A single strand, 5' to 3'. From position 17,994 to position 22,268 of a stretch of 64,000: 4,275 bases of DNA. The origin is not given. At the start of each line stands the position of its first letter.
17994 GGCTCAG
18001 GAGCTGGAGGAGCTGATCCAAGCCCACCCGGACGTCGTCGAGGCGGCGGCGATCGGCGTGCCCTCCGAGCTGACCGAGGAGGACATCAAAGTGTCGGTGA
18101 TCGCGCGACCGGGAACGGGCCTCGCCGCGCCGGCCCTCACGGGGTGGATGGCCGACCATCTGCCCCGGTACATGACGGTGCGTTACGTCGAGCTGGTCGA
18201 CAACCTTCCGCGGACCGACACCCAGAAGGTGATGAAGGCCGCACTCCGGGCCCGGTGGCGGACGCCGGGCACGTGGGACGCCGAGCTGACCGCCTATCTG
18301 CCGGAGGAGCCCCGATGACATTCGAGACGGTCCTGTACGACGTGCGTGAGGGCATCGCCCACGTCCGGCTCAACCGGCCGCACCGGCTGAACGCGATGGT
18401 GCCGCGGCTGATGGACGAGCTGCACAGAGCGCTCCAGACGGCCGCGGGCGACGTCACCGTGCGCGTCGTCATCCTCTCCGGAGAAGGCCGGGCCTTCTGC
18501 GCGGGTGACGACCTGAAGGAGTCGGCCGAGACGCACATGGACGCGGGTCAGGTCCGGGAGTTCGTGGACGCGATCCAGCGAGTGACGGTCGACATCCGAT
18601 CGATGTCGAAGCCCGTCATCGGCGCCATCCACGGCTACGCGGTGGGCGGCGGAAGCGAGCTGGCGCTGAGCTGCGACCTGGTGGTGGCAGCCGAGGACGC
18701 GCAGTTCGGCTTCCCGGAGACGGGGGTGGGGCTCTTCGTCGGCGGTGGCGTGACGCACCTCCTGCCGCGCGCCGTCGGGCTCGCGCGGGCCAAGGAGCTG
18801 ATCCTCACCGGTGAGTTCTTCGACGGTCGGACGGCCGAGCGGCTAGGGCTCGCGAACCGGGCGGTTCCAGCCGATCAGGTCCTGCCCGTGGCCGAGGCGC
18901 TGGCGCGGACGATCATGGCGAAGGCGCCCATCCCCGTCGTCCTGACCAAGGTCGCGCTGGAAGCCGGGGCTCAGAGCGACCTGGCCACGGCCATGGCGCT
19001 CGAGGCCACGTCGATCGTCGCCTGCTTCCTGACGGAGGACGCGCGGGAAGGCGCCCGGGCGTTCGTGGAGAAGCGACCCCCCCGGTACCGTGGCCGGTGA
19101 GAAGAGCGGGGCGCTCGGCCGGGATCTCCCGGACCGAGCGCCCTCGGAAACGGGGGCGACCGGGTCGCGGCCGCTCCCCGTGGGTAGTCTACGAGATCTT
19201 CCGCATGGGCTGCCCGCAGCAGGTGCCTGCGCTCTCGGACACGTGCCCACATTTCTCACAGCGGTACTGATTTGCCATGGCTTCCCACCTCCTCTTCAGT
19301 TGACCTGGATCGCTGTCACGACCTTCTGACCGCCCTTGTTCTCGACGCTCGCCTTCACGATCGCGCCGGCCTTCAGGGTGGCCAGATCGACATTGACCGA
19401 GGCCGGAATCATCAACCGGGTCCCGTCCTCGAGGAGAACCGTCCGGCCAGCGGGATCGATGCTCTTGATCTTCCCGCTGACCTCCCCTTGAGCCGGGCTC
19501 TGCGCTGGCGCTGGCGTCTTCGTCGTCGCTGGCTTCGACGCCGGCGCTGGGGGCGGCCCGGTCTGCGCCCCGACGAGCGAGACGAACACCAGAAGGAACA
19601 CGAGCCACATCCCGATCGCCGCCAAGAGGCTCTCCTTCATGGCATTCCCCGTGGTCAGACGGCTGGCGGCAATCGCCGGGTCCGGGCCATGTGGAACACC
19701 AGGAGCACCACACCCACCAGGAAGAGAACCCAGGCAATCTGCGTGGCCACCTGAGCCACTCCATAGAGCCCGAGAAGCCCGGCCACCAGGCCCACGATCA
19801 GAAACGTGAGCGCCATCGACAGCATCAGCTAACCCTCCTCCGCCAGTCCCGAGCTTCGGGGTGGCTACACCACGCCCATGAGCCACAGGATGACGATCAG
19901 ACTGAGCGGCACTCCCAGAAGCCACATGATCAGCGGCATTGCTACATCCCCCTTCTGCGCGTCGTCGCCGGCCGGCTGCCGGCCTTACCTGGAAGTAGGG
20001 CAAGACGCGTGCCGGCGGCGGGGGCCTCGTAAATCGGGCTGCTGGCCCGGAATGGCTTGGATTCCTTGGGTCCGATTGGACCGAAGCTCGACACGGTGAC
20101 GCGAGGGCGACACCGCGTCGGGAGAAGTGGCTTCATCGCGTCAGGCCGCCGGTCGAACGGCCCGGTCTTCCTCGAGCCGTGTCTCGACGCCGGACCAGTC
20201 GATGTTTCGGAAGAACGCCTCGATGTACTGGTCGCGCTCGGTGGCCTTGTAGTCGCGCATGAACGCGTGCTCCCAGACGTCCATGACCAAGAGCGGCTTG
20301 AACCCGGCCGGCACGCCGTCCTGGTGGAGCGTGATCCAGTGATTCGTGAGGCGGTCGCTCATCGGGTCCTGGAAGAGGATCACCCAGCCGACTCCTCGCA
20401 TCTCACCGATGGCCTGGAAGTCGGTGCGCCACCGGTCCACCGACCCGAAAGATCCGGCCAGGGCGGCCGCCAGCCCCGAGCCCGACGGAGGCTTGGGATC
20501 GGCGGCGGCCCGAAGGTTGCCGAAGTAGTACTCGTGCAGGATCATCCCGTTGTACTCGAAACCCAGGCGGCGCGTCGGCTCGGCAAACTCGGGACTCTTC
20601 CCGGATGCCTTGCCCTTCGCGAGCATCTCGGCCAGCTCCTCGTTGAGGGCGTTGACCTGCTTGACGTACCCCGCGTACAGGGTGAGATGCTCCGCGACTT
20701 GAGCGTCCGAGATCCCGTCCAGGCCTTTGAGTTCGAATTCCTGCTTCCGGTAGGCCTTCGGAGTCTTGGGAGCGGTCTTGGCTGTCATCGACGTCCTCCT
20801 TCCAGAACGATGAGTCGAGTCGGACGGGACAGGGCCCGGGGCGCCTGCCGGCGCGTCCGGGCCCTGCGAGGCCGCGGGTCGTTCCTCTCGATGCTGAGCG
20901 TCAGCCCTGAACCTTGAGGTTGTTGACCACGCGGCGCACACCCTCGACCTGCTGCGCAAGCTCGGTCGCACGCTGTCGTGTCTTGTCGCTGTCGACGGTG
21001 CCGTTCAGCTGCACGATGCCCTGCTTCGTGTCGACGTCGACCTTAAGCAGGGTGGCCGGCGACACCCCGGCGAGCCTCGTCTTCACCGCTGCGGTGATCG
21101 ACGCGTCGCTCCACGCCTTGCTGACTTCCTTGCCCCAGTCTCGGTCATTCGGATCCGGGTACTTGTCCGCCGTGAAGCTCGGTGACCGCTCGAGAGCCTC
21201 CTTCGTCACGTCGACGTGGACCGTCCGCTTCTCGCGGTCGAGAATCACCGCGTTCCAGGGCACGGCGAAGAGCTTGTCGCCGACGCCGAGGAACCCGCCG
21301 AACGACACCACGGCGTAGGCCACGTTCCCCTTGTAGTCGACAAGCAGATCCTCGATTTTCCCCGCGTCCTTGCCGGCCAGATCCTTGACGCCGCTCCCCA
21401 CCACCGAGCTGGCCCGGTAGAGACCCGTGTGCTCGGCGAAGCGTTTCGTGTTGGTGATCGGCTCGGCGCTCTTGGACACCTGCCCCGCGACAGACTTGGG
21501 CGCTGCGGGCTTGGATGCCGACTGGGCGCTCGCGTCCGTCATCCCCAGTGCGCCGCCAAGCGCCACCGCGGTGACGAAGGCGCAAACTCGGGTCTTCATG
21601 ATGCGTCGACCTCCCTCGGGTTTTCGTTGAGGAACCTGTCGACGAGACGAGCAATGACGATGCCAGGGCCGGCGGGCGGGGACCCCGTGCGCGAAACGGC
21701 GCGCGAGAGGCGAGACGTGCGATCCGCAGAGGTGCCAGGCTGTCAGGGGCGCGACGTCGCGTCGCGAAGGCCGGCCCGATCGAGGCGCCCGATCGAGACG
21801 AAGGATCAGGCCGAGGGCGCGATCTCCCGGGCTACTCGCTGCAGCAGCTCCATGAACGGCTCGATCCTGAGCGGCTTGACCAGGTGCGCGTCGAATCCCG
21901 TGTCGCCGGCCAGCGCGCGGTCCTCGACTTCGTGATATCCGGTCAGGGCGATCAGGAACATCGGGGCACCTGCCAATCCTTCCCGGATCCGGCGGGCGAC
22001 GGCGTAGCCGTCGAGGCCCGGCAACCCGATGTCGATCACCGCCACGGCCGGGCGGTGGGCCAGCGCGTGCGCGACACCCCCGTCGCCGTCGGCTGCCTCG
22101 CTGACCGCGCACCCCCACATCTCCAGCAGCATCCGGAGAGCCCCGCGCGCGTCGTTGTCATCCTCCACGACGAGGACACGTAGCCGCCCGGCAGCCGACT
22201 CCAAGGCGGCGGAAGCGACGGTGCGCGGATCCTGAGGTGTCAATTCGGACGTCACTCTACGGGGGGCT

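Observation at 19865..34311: Two paralogous 24-25 aa hydrophobic peptides, each the first gene behind a sigma-54 promoter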

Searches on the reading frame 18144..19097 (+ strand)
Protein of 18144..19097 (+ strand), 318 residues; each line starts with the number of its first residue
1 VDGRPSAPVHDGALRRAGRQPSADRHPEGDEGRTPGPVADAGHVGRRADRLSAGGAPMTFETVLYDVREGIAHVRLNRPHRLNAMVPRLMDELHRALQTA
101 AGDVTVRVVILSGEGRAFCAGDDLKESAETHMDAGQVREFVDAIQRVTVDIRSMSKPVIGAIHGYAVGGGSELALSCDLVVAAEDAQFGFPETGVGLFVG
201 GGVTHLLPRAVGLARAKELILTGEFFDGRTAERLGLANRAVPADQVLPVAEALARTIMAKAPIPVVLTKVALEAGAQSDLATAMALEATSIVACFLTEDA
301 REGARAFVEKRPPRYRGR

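Call 38: search_protein_families(library=pfam, proteins=[window:18144-19097:+], max_evalue=0.001)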
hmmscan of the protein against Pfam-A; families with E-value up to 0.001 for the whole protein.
window:18144-19097:+ (318 aa): 2 families
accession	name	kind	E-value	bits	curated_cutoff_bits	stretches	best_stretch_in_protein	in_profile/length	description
PF00378.25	ECH_1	-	1.4e-61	208.5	27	1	68-317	3-250/251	Enoyl-CoA hydratase/isomerase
PF16113.10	ECH_2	-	2.5e-41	142.7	27.2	1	72-255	2-186/335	Enoyl-CoA hydratase/isomerase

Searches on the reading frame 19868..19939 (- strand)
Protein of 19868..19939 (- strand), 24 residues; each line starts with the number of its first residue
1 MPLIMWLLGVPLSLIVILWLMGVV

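Call 13: search_protein_families(library=pfam, proteins=[window:19868-19939:-], max_evalue=10)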
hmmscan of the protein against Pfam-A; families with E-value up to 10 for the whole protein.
seq(24 aa): 1 family
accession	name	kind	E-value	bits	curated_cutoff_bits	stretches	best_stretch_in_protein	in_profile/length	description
PF13198.11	DUF4014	-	2.1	9.2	23.2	1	2-23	22-42/72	Protein of unknown function (DUF4014)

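Call 14: search_protein_families(library=ncbifam, proteins=[window:19868-19939:-], max_evalue=10)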
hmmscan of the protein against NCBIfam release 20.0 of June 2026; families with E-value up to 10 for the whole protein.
seq(24 aa): 0 families

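Call 17: find_related_loci(query=A1, collection=viral_contigs, flank=3000)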
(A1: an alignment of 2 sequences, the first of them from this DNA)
Query A1 (24 aa) in viral_contigs; peptide patterns used: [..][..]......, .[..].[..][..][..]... (x = any residue, [..] = any of these).
52 stretches matched a pattern, but none encodes a relative of the query by tblastn (E <= 1e-3).

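Call 31: search_protein_families(library=pfam, alignment_id=A2, max_evalue=10)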
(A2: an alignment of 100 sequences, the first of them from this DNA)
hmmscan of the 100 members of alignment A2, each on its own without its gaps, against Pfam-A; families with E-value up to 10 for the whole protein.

A. member 1, seq(24 aa): 1 family
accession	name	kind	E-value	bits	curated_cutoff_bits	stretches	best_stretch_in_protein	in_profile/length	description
PF13198.11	DUF4014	-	2.1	9.2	23.2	1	2-23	22-42/72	Protein of unknown function (DUF4014)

B. families by the number of members that match (of 100 scanned): 5 families
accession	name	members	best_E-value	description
PF18919.5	DUF5670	15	0.094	Family of unknown function (DUF5670)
PF13198.11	DUF4014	13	0.38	Protein of unknown function (DUF4014)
PF08173.16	YbgT_YccB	7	0.29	Membrane bound YbgT-like protein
PF15038.11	Jiraiya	1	0.2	Jiraiya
PF15378.11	DUF4605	1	0.27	Domain of unknown function (DUF4605)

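Call 32: search_protein_families(library=ncbifam, alignment_id=A2, max_evalue=10)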
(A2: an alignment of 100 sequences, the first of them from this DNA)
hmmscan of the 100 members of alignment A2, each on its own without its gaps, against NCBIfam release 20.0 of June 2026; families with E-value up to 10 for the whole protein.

A. member 1, seq(24 aa): 0 families

B. families by the number of members that match (of 100 scanned): 5 families
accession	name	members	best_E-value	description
NF033488.1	lmo0937_fam_TM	10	0.061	lmo0937 family membrane protein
NF011333.0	PRK14749.1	4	1.5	cytochrome bd-II oxidase subunit CbdX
NF041729.1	PA1414_fam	3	0.42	PA1414 family protein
TIGR02106.1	cyd_oper_ybgT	1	0.4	cytochrome bd-I oxidase subunit CydX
NF033191.4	JDVT-CTERM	1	3.9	JDVT-CTERM domain-containing protein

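Call 37: list_cluster_members(proteins=[window:19868-19939:-, window:34237-34311:-, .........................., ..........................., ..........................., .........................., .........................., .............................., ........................, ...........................])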
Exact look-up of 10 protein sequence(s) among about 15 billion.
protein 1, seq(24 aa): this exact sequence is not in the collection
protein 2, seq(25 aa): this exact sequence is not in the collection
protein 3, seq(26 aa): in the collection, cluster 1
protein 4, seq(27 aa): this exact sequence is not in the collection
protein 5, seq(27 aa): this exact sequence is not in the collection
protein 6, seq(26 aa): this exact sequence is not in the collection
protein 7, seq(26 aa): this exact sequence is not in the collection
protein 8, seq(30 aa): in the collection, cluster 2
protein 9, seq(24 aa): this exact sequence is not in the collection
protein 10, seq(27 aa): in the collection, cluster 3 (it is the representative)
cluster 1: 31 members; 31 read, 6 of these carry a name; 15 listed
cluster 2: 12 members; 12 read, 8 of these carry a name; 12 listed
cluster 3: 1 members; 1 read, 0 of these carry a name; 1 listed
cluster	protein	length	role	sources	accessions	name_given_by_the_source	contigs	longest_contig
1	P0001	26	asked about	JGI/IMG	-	hypothetical protein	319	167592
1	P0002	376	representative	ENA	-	-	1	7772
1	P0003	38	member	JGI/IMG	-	hypothetical protein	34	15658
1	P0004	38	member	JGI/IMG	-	hypothetical protein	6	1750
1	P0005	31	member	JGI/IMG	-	hypothetical protein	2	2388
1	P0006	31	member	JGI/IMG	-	hypothetical protein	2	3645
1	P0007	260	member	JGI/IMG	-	alanine racemase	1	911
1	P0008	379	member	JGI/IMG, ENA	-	-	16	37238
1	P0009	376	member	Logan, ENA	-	-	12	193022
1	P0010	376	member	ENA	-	-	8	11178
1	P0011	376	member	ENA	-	-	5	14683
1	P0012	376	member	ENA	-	-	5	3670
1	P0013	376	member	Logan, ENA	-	-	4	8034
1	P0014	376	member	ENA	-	-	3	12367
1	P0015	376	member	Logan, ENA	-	-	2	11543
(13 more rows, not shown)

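Call 80: search_solved_structures(query=A2, max_evalue=10, show_alignments=3)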
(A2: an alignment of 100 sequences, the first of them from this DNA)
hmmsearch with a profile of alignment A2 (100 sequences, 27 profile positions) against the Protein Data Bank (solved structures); distinct sequences matched with E-value up to 10: 0.

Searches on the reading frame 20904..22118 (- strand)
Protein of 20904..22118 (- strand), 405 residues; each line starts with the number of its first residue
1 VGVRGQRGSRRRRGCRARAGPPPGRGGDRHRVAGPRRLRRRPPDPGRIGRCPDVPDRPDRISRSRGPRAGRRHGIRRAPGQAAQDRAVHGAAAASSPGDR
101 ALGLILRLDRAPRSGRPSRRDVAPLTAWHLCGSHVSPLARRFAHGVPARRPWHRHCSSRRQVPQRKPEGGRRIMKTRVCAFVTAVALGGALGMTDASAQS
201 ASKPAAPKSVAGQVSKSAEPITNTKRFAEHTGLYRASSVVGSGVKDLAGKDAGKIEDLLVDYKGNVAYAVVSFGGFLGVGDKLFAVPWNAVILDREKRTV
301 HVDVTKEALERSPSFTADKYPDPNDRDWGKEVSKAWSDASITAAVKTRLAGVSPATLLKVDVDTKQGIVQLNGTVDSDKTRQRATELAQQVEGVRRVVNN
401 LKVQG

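Call 38: search_protein_families(library=pfam, proteins=[window:20904-22118:-], max_evalue=0.001)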
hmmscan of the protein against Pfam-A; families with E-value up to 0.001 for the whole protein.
window:20904-22118:- (405 aa): 2 families
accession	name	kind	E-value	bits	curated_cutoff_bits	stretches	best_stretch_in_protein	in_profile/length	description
PF04972.22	BON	-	2.5e-15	57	27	1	337-404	1-68/69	BON domain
PF05239.21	PRC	-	1.3e-12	48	21.2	1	234-308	4-77/78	PRC-barrel domain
